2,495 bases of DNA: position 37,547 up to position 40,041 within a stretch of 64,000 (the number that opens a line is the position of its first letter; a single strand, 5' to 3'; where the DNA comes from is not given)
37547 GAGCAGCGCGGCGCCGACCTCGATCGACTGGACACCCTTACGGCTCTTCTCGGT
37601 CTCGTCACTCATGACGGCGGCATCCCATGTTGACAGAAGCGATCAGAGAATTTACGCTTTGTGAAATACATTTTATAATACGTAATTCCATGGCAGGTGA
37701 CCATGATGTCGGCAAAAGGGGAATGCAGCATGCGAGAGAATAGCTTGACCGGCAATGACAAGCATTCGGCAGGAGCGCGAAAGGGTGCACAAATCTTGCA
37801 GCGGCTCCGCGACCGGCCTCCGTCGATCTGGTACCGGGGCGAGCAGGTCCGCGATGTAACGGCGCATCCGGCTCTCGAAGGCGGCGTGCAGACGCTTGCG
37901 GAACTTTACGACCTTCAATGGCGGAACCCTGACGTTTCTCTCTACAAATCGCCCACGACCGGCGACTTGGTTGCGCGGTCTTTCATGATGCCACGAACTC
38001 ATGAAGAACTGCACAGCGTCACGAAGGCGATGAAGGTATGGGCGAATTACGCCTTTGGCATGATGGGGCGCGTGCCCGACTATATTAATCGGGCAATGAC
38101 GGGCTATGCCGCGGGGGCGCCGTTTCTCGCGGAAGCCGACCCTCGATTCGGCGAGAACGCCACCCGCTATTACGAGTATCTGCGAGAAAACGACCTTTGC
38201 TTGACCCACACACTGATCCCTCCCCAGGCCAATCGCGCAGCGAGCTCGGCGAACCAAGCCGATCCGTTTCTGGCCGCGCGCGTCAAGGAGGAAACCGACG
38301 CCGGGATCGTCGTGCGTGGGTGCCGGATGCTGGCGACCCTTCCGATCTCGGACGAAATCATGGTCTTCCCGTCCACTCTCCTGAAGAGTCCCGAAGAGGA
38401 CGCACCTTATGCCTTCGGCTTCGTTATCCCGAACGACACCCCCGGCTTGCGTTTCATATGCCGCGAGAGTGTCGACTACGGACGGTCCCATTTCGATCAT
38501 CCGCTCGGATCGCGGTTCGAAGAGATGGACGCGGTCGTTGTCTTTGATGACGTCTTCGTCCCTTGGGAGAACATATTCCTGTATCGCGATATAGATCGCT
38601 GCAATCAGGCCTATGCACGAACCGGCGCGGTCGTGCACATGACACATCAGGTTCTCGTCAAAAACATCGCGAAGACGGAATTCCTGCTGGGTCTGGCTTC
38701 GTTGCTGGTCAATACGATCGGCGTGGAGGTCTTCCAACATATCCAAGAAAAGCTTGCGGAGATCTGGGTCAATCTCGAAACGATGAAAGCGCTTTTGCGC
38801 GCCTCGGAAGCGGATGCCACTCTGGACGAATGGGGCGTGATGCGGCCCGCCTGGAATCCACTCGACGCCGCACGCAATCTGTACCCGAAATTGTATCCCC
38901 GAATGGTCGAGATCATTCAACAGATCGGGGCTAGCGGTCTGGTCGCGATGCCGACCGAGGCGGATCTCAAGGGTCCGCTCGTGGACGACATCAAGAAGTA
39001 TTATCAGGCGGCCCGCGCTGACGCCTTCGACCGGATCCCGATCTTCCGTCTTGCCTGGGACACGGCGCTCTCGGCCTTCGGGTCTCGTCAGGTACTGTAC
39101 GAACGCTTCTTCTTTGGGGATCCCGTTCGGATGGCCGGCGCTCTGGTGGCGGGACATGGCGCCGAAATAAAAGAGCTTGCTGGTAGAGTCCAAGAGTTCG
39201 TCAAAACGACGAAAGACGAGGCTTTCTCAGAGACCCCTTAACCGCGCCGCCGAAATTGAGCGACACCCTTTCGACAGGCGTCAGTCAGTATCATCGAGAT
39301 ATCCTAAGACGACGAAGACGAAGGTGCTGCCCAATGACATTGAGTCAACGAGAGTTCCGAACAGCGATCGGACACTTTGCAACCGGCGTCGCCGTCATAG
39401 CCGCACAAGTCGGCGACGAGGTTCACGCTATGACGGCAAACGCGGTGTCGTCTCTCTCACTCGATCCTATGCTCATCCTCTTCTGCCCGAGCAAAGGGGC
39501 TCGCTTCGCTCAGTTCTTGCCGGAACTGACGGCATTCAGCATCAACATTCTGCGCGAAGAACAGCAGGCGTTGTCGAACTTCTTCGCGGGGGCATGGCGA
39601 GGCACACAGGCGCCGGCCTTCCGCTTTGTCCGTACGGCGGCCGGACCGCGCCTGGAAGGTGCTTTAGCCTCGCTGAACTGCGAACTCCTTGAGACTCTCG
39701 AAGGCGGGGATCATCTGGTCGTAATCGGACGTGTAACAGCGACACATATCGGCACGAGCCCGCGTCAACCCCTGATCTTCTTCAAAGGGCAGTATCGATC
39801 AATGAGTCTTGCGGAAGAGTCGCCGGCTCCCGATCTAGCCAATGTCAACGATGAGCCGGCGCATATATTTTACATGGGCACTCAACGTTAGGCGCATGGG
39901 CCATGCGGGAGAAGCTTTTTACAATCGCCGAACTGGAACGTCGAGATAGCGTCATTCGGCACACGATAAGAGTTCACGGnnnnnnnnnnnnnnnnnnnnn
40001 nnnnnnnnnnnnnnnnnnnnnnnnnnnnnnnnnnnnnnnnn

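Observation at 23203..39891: Composite aromatic-amine / hydroxyphenylacetate-type catabolic supercluster with unusual part list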

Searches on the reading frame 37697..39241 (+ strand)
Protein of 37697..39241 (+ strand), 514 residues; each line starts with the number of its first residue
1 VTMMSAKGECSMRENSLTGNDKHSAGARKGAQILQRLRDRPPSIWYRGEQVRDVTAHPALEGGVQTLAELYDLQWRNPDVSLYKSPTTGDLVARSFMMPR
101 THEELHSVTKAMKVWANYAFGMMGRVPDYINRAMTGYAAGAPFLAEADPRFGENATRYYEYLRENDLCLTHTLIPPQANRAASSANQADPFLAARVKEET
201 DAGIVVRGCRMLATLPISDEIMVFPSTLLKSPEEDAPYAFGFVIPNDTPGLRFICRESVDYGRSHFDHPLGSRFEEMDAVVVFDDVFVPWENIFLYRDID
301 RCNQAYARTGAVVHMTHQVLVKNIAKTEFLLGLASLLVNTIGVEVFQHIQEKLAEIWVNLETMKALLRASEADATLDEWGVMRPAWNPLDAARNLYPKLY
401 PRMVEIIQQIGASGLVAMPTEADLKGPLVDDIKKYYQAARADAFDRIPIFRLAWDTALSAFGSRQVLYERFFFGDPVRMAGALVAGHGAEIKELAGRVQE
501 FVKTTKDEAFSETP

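Call 4: search_protein_families(library=pfam, proteins=[window:37697-39241:+], max_evalue=0.01)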
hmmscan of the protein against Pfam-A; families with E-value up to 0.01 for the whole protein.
window:37697-39241:+ (514 aa): 2 families
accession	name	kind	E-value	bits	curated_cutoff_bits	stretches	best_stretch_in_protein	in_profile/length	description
PF11794.13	HpaB_N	-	1.1e-92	311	35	1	30-295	2-270/270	4-hydroxyphenylacetate 3-hydroxylase N terminal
PF03241.18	HpaB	-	1.3e-67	227.3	25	1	302-485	1-186/202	4-hydroxyphenylacetate 3-hydroxylase C terminal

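Call 9: search_protein_families(library=ncbifam, proteins=[window:37697-39241:+], max_evalue=0.00001)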
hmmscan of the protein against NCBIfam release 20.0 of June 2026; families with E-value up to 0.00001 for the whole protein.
window:37697-39241:+ (514 aa): 2 families
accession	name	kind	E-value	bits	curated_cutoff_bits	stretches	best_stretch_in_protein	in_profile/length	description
TIGR02309.1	HpaB-1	equivalog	2.6e-197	656.7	480.2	1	27-503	1-475/477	4-hydroxyphenylacetate 3-monooxygenase, oxygenase component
TIGR02310.1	HpaB-2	equivalog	7e-68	229.5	885.2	1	30-479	15-469/519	4-hydroxyphenylacetate 3-monooxygenase, oxygenase component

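Call 26: find_encoding_contigs(protein=window:37697-39241:+, flank=10000, max_places=3)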
Protein window:37697-39241:+ (514 aa): no gene with exactly this product is on record in the collection.

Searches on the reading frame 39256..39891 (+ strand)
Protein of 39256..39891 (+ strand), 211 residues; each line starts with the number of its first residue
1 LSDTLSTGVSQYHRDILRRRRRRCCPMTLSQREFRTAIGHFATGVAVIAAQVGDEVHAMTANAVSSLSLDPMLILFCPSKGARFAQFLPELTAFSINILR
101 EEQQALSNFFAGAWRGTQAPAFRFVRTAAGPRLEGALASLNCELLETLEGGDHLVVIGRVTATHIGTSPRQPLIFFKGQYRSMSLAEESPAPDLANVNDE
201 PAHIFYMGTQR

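Call 4: search_protein_families(library=pfam, proteins=[window:39256-39891:+], max_evalue=0.01)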
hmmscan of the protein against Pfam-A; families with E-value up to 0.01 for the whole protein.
window:39256-39891:+ (211 aa): 1 family
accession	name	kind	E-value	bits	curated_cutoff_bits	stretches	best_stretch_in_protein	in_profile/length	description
PF01613.24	Flavin_Reduct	-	3.1e-35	122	27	1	39-183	2-152/153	Flavin reductase like domain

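Call 9: search_protein_families(library=ncbifam, proteins=[window:39256-39891:+], max_evalue=0.00001)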
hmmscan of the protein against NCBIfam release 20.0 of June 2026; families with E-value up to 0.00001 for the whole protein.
window:39256-39891:+ (211 aa): 8 families
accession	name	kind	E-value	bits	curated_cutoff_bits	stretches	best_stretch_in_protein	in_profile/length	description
NF042921.1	HpaC_Thermus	equivalog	8.9e-36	123.1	200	1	32-183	3-149/150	4-hydroxyphenylacetate 3-monooxygenase reductase subunit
NF045630.1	monooxsub_HsaB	equivalog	1.1e-32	113.4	230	1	29-191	5-167/186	3-hydroxy-9,10-secoandrosta-1,3,5(10)-triene-9,17-dione monooxygenase reductase subunit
NF052639.1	FlvnRedFerAPor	equivalog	2.5e-32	111.7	260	1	30-182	3-154/158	flavin reductase FerA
NF045733.1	StyMonoxStyB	equivalog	4.7e-30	104.5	200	1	32-182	2-148/150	styrene monooxygenase NADH-dependent flavin reductase subunit StyB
NF045919.1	HphnlacHdxRed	equivalog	3.1e-28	98.8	340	1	29-183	5-158/309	p-hydroxyphenylacetate 3-hydroxylase reductase component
TIGR03615.1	RutF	equivalog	5.7e-16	58.9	254.75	1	30-182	2-155/156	NADH-dependent FMN reductase RutF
TIGR02296.1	HpaC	equivalog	9.8e-16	58.2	205.95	1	34-183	1-153/154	4-hydroxyphenylacetate 3-monooxygenase, reductase component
NF012030.0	PRK15486.1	equivalog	1.2e-09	38.2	315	1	33-189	9-168/170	4-hydroxyphenylacetate 3-monooxygenase reductase subunit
